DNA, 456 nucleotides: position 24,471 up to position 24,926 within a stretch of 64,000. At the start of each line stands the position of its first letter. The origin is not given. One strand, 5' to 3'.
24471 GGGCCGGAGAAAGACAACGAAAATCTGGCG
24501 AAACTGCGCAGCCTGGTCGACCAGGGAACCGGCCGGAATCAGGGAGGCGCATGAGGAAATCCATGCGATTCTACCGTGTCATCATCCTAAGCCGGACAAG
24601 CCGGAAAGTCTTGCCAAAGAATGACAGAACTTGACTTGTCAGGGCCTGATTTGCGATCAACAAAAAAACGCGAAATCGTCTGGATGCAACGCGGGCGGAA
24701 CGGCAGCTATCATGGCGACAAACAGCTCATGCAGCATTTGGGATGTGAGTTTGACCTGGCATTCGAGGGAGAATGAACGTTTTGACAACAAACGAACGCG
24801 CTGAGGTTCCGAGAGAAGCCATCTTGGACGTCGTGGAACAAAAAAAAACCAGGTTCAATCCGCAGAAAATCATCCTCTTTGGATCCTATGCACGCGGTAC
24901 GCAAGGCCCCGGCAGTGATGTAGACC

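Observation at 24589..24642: The same roughly 55-bp sequence flanks both toxin-antitoxin loci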

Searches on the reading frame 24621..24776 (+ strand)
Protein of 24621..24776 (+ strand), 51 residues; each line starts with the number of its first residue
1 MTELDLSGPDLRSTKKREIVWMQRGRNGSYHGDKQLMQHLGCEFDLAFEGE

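Call 54: search_protein_families(library=pfam, proteins=[window:24621-24776:+], max_evalue=0.01)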
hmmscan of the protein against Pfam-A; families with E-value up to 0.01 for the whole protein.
window:24621-24776:+ (51 aa): 0 families
